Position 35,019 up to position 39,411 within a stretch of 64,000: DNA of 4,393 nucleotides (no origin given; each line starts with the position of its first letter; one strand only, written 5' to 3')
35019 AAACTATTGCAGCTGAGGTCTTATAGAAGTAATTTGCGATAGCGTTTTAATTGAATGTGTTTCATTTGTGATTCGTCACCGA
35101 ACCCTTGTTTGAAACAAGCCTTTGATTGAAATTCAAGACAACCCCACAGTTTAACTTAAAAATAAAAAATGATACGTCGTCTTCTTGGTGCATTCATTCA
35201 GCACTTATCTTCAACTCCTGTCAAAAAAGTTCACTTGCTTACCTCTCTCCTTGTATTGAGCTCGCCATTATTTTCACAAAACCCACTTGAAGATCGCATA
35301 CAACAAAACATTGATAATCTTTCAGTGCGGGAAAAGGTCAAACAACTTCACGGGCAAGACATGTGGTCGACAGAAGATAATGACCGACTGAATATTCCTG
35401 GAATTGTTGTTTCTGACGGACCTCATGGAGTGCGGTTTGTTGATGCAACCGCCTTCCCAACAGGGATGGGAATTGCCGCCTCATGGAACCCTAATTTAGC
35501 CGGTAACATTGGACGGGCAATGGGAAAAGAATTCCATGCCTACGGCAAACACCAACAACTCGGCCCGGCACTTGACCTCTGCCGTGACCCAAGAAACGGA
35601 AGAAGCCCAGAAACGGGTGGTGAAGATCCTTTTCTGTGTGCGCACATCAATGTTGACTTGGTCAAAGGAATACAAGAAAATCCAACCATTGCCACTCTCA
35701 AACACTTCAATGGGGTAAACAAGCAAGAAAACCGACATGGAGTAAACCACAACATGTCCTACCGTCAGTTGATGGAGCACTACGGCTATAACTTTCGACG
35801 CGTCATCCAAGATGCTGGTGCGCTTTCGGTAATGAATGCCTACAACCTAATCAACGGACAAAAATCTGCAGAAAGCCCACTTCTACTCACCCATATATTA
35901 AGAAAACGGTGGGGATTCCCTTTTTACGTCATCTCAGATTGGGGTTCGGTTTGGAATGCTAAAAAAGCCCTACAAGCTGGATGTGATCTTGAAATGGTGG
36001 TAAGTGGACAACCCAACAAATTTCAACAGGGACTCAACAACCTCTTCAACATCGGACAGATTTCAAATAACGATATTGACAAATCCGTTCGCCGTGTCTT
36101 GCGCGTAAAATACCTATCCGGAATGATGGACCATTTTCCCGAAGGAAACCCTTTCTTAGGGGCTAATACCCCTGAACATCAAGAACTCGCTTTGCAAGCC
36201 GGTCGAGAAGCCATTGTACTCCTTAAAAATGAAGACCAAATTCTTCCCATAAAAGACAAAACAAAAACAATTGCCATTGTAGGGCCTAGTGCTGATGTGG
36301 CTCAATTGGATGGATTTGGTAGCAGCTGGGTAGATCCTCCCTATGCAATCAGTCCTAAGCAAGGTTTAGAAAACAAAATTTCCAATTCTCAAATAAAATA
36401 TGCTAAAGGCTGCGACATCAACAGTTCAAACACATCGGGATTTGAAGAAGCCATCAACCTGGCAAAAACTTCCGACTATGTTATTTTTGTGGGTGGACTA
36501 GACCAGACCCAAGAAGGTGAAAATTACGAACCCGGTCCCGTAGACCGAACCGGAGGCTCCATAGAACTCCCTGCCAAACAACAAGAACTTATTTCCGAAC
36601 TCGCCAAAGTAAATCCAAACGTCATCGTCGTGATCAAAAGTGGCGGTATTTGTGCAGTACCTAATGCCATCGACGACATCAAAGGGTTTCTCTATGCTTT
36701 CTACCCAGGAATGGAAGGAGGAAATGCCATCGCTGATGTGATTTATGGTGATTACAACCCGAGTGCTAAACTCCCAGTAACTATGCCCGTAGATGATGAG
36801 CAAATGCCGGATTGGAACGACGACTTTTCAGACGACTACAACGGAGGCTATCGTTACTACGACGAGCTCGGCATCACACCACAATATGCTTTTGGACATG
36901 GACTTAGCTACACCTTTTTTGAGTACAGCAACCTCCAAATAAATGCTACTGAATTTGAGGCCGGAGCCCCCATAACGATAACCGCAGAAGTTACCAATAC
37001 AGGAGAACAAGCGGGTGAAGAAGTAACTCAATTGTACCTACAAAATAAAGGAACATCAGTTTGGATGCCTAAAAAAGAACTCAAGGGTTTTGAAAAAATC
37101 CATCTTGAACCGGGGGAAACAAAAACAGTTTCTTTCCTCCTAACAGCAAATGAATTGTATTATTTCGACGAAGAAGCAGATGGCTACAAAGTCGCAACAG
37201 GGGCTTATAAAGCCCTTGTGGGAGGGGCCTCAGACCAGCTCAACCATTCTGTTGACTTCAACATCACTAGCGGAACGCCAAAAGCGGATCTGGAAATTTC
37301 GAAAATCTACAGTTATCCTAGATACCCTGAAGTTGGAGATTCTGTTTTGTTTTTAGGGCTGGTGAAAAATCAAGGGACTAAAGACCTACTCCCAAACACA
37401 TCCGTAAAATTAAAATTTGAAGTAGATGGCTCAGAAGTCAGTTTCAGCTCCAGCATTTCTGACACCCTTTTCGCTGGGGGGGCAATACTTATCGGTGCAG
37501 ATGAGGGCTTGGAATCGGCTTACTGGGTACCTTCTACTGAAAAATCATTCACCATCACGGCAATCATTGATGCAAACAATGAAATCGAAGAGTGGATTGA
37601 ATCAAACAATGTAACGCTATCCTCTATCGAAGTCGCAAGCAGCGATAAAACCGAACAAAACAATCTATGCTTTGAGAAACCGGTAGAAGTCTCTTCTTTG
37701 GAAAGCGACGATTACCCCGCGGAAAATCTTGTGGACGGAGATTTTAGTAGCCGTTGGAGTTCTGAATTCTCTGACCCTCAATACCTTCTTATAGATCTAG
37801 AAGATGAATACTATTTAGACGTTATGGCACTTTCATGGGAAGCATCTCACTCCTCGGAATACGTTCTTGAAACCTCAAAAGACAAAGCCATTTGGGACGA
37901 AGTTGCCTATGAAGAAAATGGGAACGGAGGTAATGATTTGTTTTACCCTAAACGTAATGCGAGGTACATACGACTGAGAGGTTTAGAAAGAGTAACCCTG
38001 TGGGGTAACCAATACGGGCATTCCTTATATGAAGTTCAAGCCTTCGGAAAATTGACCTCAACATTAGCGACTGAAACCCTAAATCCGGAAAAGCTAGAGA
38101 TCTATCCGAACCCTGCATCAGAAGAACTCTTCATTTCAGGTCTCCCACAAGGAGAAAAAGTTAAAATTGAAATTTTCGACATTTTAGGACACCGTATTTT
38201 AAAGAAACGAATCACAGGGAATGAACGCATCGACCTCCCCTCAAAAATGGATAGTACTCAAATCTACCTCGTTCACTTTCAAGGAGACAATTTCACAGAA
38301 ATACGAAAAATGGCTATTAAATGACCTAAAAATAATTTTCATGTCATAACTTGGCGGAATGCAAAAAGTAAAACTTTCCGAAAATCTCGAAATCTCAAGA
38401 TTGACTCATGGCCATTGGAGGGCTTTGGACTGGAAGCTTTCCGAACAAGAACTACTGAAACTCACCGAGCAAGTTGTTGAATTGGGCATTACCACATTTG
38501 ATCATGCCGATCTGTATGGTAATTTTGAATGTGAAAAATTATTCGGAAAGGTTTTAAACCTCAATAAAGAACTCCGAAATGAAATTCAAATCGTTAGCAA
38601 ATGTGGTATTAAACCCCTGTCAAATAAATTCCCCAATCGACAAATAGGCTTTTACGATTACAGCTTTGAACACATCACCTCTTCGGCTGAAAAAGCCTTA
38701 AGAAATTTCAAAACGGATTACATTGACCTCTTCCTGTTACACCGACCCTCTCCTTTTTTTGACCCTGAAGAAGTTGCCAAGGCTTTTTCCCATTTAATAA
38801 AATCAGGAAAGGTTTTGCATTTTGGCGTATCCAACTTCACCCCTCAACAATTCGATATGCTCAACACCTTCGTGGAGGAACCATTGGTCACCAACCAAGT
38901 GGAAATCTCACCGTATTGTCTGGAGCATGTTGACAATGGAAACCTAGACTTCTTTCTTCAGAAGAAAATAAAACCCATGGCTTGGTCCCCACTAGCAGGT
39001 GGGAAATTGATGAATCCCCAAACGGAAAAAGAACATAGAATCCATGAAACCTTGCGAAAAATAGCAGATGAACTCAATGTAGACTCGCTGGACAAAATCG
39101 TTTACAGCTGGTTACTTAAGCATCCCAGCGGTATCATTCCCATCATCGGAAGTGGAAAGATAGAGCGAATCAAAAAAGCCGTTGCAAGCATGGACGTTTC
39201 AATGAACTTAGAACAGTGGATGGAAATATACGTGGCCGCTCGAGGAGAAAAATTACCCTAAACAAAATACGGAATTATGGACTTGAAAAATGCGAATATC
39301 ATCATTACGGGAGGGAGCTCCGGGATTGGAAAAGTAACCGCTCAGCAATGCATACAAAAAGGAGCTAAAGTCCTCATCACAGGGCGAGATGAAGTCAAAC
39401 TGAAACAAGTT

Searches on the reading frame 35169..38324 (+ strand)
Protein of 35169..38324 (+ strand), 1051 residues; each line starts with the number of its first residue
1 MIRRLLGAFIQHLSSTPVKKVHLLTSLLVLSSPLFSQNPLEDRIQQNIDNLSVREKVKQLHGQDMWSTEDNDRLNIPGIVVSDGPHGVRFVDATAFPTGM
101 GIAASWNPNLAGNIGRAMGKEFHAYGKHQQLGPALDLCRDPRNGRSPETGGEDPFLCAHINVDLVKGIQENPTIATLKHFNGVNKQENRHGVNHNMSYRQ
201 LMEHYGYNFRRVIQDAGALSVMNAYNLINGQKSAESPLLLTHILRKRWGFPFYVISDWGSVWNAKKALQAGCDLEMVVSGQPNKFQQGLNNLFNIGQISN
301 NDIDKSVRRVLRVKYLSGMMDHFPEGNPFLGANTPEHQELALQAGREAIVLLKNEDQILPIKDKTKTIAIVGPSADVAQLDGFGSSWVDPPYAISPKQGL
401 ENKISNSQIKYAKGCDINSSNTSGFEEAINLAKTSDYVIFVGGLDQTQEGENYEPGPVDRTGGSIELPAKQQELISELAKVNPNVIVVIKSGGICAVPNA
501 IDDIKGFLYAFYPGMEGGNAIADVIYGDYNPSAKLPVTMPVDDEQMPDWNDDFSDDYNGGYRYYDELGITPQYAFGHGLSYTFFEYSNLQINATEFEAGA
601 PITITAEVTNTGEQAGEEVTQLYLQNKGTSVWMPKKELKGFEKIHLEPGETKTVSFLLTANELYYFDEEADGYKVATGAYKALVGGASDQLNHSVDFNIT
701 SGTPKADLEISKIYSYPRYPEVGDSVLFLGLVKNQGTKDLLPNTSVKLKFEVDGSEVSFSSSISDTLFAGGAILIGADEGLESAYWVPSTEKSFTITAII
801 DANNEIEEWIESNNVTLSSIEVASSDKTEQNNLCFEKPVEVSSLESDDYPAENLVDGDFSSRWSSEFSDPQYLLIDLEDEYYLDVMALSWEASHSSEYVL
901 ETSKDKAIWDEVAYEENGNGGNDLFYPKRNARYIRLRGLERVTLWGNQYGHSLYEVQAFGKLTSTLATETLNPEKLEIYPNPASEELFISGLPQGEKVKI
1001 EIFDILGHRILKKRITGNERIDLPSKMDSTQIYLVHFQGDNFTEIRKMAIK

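Call 69: search_protein_families(library=pfam, proteins=[window:35169-38324:+], max_evalue=0.00001)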
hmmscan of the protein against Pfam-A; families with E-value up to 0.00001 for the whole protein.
window:35169-38324:+ (1051 aa): 7 families
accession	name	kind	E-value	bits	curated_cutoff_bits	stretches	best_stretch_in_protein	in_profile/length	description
PF01915.27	Glyco_hydro_3_C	-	7.4e-55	186.5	31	1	349-581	1-200/200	Glycosyl hydrolase family 3 C-terminal domain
PF00933.27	Glyco_hydro_3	-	6.7e-48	164.2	27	1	51-313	39-316/316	Glycosyl hydrolase family 3 N terminal domain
PF14310.12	Fn3-like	-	3.3e-21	75.6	25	1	618-688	1-71/71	Fibronectin type III-like domain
PF07705.17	CARDB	-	5.1e-15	56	22.7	1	706-816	2-99/101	CARDB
PF00754.31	F5_F8_type_C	-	1.4e-14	54.7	28.2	1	840-953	3-123/127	F5/8 type C domain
PF22633.2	F5_F8_type_C_2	-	7e-13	49.4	27.8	1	853-936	1-91/91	NedA-like, galactose-binding domain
PF18962.6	Por_Secre_tail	-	1.1e-08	35.7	27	1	978-1050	1-75/75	Secretion system C-terminal sorting domain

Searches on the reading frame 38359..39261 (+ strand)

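Call 69: search_protein_families(library=pfam, proteins=[window:38359-39261:+], max_evalue=0.00001)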
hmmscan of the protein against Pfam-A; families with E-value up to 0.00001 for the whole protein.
window:38359-39261:+ (300 aa): 1 family
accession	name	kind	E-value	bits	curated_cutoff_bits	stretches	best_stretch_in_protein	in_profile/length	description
PF00248.27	Aldo_ket_red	-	8.9e-52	176.4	24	1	18-290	5-286/291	Aldo/keto reductase family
